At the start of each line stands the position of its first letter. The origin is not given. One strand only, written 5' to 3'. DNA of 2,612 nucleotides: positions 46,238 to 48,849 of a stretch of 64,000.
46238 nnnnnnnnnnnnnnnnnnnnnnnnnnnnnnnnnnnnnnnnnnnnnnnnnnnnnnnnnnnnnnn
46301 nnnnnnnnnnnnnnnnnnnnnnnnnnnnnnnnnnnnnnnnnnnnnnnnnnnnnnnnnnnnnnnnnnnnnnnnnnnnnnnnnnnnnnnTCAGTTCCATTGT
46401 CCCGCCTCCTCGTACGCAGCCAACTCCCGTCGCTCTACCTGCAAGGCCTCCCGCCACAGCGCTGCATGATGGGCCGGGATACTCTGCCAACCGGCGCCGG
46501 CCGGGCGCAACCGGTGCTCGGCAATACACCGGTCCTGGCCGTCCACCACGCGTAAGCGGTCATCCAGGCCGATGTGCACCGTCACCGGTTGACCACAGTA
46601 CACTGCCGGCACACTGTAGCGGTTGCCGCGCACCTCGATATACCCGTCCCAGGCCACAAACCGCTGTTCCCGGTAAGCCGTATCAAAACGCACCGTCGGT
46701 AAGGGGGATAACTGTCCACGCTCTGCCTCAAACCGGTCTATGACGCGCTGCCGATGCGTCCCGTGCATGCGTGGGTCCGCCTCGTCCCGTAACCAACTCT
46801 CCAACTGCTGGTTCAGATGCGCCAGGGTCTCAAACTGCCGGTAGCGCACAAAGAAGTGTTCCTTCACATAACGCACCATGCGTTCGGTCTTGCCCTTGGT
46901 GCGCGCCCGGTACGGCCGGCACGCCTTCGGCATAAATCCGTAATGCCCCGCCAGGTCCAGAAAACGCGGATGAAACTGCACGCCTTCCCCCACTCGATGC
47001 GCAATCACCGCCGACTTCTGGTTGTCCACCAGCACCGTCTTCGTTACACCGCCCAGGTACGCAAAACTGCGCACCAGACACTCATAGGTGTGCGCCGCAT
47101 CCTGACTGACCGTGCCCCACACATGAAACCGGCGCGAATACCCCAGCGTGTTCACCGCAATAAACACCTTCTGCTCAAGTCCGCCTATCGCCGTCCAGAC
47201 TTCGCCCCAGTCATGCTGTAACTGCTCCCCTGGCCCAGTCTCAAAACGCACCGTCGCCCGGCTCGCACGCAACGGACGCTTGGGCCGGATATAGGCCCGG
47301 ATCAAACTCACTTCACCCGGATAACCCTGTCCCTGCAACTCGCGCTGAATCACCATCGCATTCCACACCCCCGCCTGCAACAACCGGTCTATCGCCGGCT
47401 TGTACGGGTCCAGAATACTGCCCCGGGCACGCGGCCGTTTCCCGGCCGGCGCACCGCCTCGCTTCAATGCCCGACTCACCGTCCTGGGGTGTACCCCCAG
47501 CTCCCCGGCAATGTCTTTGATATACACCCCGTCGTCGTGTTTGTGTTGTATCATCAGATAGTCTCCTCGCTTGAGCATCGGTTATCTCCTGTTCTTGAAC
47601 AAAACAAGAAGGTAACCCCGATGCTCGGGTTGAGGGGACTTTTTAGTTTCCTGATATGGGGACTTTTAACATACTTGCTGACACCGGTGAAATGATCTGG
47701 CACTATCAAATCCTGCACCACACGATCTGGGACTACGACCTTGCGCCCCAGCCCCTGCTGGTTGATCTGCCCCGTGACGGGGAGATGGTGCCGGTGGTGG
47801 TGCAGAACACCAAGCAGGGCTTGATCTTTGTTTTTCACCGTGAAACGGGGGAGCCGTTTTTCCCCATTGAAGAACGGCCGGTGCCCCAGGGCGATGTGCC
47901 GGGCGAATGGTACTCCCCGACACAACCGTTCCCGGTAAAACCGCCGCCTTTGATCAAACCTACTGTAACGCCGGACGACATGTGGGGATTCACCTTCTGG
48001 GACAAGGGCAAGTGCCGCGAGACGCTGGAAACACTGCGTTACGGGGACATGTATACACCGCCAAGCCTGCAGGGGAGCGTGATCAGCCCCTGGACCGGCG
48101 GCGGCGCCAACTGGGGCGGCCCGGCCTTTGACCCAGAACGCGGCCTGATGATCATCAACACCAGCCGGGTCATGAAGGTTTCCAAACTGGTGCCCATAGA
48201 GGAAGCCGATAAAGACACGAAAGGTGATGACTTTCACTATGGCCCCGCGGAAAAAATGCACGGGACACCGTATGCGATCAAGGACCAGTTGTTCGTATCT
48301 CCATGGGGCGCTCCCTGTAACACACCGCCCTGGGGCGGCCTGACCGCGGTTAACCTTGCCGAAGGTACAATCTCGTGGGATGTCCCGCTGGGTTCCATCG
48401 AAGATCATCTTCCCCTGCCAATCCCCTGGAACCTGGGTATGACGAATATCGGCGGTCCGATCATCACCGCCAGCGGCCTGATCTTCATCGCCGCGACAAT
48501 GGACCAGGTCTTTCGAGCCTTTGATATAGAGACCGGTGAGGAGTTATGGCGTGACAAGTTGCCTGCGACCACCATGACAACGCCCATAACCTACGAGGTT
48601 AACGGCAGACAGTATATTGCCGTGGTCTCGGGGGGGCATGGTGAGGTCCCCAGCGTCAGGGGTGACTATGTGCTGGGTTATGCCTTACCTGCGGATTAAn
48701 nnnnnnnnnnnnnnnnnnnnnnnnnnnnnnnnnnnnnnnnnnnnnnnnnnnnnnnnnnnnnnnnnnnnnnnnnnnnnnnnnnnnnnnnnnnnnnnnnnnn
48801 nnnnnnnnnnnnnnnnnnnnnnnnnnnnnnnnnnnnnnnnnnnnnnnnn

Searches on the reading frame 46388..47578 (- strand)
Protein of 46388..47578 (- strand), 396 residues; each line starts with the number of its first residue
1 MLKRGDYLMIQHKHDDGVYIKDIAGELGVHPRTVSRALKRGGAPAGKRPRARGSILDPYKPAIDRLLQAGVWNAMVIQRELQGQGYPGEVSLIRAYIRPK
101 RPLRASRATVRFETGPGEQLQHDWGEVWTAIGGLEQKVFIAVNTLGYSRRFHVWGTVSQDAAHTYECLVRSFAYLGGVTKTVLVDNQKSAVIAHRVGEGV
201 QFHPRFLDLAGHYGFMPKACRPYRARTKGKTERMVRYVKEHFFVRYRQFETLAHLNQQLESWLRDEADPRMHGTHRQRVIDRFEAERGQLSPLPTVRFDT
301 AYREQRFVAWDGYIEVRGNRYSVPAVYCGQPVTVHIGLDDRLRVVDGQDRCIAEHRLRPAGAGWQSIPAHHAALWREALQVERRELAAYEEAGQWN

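Call 6: search_protein_families(library=pfam, proteins=[window:46388-47578:-], max_evalue=0.001)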
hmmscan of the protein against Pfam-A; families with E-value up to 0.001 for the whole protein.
window:46388-47578:- (396 aa): 7 families
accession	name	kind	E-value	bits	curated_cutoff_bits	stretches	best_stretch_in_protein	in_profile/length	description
PF22483.2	Mu-transpos_C_2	-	1.8e-17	63.2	27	1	293-357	1-63/73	Mu transposase, C-terminal domain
PF00665.32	rve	-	2.3e-12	47.5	32.6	1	114-224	2-101/102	Integrase core domain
PF13384.12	HTH_23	-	4.8e-06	26.7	24.6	1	10-41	11-44/50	Homeodomain-like domain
PF13683.12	rve_3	-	2.6e-05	24.3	26.5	1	217-272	5-59/67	Integrase core domain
PF13936.12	HTH_38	-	0.0001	22.4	27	1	10-41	13-44/44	Helix-turn-helix domain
PF13551.12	HTH_29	-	0.00013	22.4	28.1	0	13-51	7-48/64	Winged helix-turn helix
PF13518.12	HTH_28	-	0.00087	19.8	25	0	10-53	6-50/52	Helix-turn-helix domain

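Call 82: search_protein_families(library=ncbifam, proteins=[window:46388-47578:-], max_evalue=1e-10)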
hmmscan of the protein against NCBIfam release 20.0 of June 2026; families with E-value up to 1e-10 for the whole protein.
window:46388-47578:- (396 aa): 2 families
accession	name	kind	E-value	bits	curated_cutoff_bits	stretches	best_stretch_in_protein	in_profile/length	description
NF033546.1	transpos_IS21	equivalog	4.9e-82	275.8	160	1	10-295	1-294/294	IS21 family transposase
NF033577.2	transpos_IS481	equivalog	4.8e-20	72.2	224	1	9-277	5-277/284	IS481 family transposase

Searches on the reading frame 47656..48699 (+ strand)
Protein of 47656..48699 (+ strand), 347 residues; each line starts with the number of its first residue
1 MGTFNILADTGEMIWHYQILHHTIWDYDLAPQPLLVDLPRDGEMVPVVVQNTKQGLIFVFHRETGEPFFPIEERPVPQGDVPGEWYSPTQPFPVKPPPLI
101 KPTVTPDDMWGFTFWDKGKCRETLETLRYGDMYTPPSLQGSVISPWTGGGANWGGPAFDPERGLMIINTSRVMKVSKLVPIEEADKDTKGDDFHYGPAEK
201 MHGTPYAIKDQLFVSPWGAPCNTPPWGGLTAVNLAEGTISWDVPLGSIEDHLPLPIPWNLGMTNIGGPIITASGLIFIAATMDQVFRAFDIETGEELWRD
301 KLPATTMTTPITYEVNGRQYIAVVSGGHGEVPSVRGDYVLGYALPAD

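Call 6: search_protein_families(library=pfam, proteins=[window:47656-48699:+], max_evalue=0.001)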
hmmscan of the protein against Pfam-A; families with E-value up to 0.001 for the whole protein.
window:47656-48699:+ (347 aa): 2 families
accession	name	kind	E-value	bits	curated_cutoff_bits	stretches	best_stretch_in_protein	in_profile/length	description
PF01011.28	PQQ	-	1.6e-125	420.6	26.7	1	8-321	275-595/595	Glucose/ethanol/alcohol dehydrogenase, beta-propeller domain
PF13360.13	PQQ_2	-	2e-05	24.8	27.6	1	228-313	4-72/233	Outer membrane protein assembly factor BamB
